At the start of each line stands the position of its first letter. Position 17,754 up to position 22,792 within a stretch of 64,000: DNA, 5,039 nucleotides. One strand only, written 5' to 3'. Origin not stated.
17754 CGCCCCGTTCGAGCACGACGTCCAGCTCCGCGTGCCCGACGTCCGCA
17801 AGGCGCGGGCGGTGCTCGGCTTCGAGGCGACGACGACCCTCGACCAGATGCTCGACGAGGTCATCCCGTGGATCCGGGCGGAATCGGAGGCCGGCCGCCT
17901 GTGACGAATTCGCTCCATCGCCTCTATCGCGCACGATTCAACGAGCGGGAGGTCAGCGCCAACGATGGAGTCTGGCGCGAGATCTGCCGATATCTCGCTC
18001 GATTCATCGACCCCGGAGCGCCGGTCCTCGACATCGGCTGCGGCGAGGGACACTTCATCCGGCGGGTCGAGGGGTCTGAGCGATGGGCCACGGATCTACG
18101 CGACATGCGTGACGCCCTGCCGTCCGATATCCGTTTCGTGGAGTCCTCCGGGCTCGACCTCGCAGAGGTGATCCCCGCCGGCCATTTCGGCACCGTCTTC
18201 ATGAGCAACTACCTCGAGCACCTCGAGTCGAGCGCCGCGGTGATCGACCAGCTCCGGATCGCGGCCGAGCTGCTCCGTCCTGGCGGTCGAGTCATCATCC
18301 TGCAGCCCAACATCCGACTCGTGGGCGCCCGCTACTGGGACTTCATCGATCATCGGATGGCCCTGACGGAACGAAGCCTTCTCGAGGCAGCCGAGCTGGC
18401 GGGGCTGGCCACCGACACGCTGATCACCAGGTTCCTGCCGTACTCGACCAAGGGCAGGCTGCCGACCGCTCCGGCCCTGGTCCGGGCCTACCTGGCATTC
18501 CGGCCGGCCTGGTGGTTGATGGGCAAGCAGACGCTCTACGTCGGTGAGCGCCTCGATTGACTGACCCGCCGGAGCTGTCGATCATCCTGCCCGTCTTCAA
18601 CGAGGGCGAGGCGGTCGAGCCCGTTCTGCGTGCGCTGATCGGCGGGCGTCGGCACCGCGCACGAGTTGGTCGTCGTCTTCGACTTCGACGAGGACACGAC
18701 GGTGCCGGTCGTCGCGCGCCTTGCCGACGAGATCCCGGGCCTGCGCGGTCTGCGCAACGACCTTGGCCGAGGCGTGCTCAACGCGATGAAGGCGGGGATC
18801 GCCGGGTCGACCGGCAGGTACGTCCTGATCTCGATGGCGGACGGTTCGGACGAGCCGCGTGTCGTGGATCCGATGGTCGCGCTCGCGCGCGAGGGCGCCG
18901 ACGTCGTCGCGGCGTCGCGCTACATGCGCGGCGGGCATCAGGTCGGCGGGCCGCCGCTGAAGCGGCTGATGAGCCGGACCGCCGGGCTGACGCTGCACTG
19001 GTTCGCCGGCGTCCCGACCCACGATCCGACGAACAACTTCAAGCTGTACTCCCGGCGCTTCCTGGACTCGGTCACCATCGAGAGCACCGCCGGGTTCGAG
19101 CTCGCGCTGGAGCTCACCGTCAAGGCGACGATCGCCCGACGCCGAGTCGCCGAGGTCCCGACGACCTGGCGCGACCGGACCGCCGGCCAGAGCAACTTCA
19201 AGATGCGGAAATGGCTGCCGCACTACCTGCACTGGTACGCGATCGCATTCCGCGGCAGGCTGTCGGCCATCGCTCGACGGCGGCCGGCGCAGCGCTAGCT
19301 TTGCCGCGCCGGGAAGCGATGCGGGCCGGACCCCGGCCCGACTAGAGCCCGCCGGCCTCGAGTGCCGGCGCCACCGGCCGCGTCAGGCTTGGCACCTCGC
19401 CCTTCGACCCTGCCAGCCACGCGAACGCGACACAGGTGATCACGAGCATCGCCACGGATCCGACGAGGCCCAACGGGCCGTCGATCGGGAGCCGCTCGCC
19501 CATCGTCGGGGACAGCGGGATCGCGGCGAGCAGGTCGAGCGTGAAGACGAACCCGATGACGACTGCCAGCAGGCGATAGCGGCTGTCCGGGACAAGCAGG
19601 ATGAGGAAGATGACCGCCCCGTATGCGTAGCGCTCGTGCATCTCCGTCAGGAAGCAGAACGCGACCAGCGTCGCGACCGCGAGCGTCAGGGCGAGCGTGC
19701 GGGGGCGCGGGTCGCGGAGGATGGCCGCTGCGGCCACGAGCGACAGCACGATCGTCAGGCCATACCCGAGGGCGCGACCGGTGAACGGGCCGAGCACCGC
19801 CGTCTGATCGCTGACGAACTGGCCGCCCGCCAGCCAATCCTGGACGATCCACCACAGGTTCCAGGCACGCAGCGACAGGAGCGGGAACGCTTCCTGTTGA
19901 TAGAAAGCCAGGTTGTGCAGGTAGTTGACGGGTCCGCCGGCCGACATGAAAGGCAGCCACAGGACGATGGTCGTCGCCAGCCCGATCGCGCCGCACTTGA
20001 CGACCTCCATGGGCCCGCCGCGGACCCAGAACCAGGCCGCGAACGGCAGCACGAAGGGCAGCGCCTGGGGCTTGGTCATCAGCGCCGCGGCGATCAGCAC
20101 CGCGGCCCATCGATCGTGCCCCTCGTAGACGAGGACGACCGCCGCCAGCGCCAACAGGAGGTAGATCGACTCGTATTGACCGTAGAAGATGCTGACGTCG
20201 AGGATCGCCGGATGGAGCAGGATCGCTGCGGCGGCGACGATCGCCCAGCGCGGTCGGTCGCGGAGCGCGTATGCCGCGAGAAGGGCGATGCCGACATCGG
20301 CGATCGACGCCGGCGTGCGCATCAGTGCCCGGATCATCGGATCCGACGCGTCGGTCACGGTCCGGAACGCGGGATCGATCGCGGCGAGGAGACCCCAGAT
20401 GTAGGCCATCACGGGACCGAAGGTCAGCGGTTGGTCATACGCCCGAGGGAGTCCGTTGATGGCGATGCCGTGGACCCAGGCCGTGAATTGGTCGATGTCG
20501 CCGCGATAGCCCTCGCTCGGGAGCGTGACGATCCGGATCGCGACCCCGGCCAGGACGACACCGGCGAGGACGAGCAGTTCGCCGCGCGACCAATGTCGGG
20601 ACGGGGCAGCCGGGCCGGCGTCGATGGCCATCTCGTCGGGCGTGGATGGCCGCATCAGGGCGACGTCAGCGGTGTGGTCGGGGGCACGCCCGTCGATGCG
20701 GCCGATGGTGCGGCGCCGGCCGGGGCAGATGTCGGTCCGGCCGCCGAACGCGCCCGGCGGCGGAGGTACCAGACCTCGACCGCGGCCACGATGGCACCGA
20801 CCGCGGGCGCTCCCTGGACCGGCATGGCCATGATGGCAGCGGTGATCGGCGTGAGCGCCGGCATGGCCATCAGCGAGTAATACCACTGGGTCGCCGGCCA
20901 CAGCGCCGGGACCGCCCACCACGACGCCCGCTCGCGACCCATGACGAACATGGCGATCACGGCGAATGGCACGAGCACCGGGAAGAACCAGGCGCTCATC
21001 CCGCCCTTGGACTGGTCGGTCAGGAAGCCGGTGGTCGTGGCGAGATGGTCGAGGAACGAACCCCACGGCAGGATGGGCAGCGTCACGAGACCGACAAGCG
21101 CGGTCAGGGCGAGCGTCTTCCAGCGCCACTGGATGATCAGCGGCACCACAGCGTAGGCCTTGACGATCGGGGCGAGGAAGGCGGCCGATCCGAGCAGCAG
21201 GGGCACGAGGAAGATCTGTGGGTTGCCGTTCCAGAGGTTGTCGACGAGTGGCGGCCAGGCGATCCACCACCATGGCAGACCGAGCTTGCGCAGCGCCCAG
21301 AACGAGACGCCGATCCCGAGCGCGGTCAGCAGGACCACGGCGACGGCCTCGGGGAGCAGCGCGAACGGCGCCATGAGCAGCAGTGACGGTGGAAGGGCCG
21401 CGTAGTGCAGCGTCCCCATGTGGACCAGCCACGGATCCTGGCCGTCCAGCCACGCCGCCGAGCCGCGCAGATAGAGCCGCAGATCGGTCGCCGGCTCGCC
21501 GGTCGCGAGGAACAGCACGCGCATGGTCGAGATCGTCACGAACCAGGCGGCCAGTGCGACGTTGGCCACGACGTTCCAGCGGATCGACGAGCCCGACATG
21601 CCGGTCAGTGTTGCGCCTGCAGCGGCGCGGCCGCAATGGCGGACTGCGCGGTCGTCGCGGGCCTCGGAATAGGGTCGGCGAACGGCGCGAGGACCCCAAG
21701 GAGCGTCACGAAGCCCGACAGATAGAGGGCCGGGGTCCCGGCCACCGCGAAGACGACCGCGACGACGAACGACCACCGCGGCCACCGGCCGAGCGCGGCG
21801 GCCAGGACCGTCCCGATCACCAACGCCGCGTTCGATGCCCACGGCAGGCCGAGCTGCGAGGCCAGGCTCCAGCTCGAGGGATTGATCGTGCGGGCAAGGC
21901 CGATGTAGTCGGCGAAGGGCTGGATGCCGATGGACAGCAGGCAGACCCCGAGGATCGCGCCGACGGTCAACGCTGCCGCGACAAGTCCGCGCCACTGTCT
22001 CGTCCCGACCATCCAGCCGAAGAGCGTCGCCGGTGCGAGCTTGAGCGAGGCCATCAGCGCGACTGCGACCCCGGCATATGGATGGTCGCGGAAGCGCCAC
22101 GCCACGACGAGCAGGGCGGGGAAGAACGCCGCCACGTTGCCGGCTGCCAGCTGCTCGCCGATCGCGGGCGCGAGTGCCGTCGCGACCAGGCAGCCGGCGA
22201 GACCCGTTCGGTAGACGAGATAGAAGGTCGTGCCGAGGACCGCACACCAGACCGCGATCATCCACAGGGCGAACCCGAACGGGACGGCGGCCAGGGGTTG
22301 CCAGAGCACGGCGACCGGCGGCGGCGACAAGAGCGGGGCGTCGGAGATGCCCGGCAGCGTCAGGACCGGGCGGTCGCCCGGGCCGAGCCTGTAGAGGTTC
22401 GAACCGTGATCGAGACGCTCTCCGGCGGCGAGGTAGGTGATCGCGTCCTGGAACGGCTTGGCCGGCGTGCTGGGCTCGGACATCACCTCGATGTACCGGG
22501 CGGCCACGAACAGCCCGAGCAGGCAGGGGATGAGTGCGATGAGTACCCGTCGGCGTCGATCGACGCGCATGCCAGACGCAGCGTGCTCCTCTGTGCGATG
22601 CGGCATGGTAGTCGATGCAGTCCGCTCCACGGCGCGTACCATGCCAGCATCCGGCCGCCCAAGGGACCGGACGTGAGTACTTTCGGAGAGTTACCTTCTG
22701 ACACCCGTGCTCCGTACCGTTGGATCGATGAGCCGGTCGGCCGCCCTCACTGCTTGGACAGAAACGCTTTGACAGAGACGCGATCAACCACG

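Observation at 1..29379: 29-kb glycan-assembly supercluster: about 12 GT-C membrane glycosyltransferases fed by three polyprenyl-phosphate sugar synthases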

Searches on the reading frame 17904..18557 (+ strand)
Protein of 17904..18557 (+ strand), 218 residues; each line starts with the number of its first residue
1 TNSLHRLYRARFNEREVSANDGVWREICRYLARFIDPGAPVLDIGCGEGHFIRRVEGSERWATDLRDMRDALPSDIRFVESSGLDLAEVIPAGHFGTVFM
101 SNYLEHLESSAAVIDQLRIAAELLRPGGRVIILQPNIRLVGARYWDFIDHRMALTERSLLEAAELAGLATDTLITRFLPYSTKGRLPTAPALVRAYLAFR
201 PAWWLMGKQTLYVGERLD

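Call 11: search_protein_families(library=pfam, max_evalue=0.01, proteins=[window:17904-18557:+])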
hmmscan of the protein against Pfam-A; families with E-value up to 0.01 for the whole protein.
seq(218 aa): 6 families
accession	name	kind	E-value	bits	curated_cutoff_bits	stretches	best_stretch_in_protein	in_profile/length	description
PF13489.12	Methyltransf_23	-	1.3e-13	51.4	27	1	25-170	7-161/164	Methyltransferase domain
PF08242.18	Methyltransf_12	-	1.3e-06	29.5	30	1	42-130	1-98/98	Methyltransferase domain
PF08241.18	Methyltransf_11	-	4.2e-06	27.7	21.2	1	42-132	1-95/95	Methyltransferase domain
PF13649.12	Methyltransf_25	-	2.2e-05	25.5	27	1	41-128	1-97/97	Methyltransferase domain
PF13847.12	Methyltransf_31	-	4.2e-05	23.7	27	1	36-136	2-113/145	Methyltransferase domain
PF07021.18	MetW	-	4.4e-05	23.6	21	1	28-154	4-129/193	Methionine biosynthesis protein MetW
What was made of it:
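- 17900..18560 (+): Class I SAM methyltransferase (cassette X). Pfam Methyltransf_23 1e-13 (call 11).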

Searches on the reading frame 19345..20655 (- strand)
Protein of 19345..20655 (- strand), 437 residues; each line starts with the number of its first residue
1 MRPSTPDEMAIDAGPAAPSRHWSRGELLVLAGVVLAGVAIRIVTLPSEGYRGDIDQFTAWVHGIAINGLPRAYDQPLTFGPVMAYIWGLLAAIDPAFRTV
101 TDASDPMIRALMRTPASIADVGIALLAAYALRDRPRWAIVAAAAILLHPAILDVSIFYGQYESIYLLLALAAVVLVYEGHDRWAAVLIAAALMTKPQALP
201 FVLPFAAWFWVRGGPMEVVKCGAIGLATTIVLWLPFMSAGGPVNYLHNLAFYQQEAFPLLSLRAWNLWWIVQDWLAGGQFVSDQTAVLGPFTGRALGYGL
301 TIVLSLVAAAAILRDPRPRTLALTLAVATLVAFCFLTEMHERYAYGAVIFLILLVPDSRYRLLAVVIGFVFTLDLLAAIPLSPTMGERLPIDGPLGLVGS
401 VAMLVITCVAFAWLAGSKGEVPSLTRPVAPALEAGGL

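Call 11: search_protein_families(library=pfam, max_evalue=0.01, proteins=[window:19345-20655:-])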
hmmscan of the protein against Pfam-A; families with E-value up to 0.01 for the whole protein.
seq(437 aa): 2 families
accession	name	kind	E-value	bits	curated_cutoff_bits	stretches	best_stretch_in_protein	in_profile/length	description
PF03155.21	Alg6_Alg8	-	2.6e-09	37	25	1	101-366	77-371/482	ALG6, ALG8 glycosyltransferase family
PF09594.16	GT87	-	7.4e-06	26.3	25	1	123-332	34-232/237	Glycosyltransferase family 87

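Call 27: search_solved_structures(query=A3, max_evalue=10)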
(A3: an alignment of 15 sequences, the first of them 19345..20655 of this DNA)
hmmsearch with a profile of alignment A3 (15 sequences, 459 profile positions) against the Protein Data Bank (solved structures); distinct sequences matched with E-value up to 10: 1.
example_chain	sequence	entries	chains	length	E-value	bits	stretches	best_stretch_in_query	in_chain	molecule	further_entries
6snh_X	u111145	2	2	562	1.7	10.5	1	171-395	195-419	Dolichyl pyrophosphate Man9GlcNAc2 alpha-1,3-glucosyltransferase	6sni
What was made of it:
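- On ALG6/ALG8 (GT57, PF03155) for C19342: The sequence profile against solved ALG6 reaches only E=1.7 (call 27).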

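Call 68: search_protein_families(library=pfam, alignment_id=A3, max_evalue=0.01)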
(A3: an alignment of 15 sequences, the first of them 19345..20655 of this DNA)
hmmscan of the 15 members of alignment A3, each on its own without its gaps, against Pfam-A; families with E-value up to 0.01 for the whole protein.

A. member 1, window:19345-20655:- (437 aa): 2 families
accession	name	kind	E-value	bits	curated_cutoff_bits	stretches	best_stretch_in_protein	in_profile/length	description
PF03155.21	Alg6_Alg8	-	2.6e-09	37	25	1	101-366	77-371/482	ALG6, ALG8 glycosyltransferase family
PF09594.16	GT87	-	7.4e-06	26.3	25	1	123-332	34-232/237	Glycosyltransferase family 87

B. families by the number of members that match (of 15 scanned): 2 families
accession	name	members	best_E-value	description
PF03155.21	Alg6_Alg8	14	1.8e-10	ALG6, ALG8 glycosyltransferase family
PF09594.16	GT87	9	9.3e-07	Glycosyltransferase family 87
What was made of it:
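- On PIG-V/Gpi18 (GT76) for C19342: Not among the Pfam hits for the window protein or for 15 orthologues (calls 11, 68).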

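Call 82: search_protein_families(library=ncbifam, max_evalue=0.001, proteins=[window:19345-20655:-])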
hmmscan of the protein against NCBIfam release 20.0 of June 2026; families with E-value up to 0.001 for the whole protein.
window:19345-20655:- (437 aa): 0 families

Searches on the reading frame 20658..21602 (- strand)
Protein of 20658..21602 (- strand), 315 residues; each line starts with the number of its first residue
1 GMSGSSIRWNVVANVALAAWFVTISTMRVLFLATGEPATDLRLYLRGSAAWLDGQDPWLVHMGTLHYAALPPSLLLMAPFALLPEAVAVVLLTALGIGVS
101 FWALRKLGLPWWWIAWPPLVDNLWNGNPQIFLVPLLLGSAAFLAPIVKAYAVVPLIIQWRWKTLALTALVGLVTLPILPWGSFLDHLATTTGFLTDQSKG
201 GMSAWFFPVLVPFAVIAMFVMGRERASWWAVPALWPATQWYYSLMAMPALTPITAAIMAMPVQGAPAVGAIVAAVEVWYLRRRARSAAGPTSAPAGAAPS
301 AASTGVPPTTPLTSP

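Call 56: search_solved_structures(query=A6, max_evalue=10, show_alignments=1)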
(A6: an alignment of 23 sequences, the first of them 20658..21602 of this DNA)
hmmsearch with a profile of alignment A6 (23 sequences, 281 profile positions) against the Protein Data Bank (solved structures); distinct sequences matched with E-value up to 10: 1.
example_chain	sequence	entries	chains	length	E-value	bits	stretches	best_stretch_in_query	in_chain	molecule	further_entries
6v7b_A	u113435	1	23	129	0.062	15.8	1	167-215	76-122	Structural protein VP1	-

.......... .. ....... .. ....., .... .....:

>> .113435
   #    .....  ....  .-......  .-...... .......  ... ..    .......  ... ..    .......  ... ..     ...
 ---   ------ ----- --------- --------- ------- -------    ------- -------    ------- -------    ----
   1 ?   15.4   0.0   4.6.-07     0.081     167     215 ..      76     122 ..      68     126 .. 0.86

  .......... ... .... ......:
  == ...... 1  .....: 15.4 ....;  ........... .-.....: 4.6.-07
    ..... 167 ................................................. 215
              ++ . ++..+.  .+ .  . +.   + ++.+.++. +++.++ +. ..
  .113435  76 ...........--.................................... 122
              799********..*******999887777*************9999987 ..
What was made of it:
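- The short GT87-like subfamily has no direct hit to PimE (call 56).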

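Call 71: search_protein_families(library=pfam, alignment_id=A6, max_evalue=0.01)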
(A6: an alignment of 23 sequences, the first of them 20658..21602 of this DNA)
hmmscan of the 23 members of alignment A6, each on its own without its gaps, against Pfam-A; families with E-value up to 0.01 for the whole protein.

A. member 1, window:20658-21602:- (315 aa): 0 families

B. families by the number of members that match (of 23 scanned): 1 family
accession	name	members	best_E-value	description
PF09594.16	GT87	6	6.5e-16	Glycosyltransferase family 87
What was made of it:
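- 20655..21602 (-): C20655, a short (~315 aa) GT87-like GT-C. 6/23 members of the short subfamily hit Pfam GT87 (call 71).
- On GT87 (PimE family, Pfam PF09594): 6/23 orthologues or paralogues of the short subfamily do pass (best 6.5e-16, call 71).
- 6/23 short-form members hit Pfam GT87 directly (call 71).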

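Call 82: search_protein_families(library=ncbifam, max_evalue=0.001, proteins=[window:20658-21602:-])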
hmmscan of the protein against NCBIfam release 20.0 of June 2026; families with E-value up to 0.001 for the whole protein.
window:20658-21602:- (315 aa): 0 families

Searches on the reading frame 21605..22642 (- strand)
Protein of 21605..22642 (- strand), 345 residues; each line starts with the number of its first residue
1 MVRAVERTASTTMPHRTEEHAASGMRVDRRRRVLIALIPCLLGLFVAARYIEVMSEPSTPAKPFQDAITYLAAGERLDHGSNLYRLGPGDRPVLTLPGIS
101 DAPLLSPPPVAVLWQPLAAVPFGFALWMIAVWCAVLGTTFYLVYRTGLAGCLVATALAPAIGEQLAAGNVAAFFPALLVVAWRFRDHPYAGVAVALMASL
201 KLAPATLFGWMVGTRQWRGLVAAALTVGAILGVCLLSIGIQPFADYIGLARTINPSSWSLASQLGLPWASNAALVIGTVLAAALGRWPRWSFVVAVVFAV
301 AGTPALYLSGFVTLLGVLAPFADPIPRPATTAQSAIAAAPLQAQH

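Call 6: find_encoding_contigs(protein=window:21605-22642:-, flank=10000, max_places=4)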
Protein window:21605-22642:- (345 aa): no gene with exactly this product is on record in the collection.

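Call 11: search_protein_families(library=pfam, max_evalue=0.01, proteins=[window:21608-22642:-])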
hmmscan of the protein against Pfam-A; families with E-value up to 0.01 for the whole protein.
seq(345 aa): 1 family
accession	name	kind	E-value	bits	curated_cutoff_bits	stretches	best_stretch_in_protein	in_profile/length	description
PF09594.16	GT87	-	7.5e-08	32.9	25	1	107-294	4-220/237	Glycosyltransferase family 87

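Call 82: search_protein_families(library=ncbifam, max_evalue=0.001, proteins=[window:21608-22570:-])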
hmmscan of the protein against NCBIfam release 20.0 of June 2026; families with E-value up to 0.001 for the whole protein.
window:21608-22570:- (321 aa): 1 family
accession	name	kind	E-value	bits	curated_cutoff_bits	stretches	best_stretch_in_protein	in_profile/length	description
NF009915.0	PRK13375.1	equivalog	3.5e-10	39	413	1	5-235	26-262/425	mannosyltransferase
